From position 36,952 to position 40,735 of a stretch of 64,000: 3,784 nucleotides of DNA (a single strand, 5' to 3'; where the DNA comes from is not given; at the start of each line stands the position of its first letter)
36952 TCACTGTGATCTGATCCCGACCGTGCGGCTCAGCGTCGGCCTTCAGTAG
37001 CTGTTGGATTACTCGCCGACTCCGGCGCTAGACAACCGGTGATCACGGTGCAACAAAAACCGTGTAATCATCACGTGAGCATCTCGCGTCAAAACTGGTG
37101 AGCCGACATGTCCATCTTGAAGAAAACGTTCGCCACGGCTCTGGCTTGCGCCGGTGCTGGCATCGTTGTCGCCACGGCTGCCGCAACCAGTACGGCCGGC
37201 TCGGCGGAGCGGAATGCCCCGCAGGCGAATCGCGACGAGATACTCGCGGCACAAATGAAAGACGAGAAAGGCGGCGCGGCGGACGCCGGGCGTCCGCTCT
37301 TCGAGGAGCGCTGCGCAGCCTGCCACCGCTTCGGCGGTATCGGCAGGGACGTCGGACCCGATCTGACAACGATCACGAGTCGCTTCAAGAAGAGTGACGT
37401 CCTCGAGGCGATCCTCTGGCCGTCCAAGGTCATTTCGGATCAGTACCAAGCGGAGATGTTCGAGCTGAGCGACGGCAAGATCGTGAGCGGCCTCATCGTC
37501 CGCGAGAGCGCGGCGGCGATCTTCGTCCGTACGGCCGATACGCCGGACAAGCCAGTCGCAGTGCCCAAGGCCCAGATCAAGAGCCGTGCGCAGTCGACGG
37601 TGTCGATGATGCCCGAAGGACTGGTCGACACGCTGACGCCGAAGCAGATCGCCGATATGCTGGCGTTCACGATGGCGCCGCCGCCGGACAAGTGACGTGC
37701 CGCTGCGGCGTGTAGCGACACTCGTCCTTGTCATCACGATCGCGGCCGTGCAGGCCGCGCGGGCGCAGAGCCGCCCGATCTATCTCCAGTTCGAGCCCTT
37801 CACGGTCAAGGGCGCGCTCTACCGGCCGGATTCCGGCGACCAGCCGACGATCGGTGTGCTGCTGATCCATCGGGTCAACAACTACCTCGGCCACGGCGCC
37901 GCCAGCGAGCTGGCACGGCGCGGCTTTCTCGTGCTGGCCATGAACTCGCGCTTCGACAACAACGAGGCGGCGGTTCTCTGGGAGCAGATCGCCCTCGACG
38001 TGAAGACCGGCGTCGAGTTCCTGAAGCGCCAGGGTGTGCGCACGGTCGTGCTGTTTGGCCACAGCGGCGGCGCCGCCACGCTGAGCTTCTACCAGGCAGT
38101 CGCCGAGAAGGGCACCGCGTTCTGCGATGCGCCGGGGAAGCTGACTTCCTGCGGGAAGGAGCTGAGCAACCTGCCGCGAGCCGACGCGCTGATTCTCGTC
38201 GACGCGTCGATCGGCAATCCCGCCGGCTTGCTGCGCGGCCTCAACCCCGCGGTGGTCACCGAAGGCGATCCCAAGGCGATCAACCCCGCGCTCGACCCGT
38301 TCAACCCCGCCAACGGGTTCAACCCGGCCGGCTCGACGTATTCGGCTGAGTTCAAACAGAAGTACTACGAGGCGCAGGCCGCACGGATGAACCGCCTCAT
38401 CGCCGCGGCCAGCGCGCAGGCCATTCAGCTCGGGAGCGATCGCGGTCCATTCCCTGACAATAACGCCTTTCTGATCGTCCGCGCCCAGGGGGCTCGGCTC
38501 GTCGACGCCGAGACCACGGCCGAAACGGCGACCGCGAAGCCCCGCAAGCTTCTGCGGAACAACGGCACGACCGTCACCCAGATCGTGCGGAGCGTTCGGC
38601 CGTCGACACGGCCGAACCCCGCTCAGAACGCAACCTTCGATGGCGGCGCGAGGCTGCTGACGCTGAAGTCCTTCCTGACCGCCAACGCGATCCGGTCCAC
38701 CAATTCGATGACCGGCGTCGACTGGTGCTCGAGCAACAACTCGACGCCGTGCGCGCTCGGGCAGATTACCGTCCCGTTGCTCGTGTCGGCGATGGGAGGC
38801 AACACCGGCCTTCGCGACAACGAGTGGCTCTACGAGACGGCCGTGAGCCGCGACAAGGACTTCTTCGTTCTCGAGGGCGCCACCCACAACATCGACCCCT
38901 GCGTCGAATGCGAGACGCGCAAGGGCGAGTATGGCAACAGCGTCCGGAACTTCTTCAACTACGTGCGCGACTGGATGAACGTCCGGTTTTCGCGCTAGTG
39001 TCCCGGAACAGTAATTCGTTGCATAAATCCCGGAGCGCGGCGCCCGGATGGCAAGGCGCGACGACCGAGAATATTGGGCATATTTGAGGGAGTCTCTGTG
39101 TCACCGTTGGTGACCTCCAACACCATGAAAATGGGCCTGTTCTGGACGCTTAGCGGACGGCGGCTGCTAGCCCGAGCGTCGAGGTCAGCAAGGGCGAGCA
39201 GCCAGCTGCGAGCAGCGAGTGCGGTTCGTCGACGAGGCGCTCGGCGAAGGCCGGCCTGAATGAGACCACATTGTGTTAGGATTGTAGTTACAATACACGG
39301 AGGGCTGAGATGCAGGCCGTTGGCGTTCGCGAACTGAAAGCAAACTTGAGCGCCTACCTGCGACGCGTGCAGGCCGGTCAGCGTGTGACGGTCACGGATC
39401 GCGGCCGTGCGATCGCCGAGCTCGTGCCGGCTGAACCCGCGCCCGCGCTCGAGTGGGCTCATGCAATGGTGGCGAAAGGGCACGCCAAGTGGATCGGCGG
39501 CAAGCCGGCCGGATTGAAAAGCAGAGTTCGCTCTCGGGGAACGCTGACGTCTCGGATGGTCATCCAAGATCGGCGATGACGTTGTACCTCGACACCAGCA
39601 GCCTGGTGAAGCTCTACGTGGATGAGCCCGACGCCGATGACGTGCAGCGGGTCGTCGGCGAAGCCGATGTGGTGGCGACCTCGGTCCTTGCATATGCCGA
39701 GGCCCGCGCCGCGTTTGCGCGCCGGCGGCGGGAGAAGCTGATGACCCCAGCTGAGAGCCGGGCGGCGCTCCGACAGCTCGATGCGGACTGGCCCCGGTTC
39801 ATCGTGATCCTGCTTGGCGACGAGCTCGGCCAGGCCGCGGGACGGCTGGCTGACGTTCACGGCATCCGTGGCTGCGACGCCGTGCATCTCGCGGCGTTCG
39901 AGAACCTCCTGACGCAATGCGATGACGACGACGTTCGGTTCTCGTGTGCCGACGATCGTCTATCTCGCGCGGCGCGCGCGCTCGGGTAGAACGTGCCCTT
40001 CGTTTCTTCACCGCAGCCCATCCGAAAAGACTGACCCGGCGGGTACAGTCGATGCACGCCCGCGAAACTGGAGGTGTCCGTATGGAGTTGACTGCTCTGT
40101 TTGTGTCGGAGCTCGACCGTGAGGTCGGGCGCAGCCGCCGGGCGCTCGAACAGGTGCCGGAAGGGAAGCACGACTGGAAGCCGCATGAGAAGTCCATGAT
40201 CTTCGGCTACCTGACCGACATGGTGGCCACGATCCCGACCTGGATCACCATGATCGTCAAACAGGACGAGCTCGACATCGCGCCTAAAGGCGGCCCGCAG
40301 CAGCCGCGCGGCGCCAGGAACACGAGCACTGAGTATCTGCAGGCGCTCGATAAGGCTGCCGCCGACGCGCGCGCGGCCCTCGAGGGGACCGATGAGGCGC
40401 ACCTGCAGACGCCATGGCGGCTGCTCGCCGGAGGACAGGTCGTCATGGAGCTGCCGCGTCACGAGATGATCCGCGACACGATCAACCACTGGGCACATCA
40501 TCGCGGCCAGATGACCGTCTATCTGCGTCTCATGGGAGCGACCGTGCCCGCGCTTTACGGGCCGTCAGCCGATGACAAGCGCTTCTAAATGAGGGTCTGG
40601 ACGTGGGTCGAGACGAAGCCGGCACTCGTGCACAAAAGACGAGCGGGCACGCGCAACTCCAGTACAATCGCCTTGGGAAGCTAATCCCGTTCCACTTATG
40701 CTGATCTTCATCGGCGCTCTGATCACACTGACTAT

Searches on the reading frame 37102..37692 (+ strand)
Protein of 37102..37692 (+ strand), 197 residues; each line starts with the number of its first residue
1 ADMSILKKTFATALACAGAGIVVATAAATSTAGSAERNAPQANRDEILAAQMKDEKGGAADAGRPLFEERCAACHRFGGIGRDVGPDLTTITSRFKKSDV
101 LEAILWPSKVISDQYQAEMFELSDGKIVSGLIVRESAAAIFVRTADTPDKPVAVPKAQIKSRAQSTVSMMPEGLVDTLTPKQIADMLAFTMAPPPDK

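Call 22: search_protein_families(library=pfam, proteins=[window:37102-37692:+], max_evalue=0.0001)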
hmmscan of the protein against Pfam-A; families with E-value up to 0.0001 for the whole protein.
window:37102-37692:+ (197 aa): 2 families
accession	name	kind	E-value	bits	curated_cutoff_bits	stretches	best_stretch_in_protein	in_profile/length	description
PF00034.26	Cytochrom_C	-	5e-08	34.6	21.3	1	61-98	2-40/90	Cytochrome c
PF13442.11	Cytochrome_CBB3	-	1.2e-05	26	27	0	59-91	2-30/68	Cytochrome C oxidase, cbb3-type, subunit III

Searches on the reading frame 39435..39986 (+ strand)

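Call 22: search_protein_families(library=pfam, proteins=[window:39435-39986:+], max_evalue=0.0001)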
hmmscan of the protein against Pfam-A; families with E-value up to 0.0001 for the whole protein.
window:39435-39986:+ (184 aa): 1 family
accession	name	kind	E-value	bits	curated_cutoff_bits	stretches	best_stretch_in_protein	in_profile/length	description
PF01850.27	PIN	-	5.3e-08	33.9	23.6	1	51-154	2-99/120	PIN domain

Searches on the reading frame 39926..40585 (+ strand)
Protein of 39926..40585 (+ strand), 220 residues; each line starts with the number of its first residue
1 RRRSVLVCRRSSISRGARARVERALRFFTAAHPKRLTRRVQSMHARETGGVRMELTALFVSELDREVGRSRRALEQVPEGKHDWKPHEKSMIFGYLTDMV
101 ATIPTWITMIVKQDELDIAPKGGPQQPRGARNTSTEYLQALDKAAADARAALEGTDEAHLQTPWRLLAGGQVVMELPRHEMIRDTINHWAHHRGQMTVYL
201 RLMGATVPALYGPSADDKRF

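Call 22: search_protein_families(library=pfam, proteins=[window:39926-40585:+], max_evalue=0.0001)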
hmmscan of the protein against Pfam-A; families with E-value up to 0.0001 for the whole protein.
window:39926-40585:+ (220 aa): 1 family
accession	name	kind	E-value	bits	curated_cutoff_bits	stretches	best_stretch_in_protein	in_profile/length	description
PF05163.17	DinB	-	1.8e-13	51.2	23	1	58-215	7-157/165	DinB family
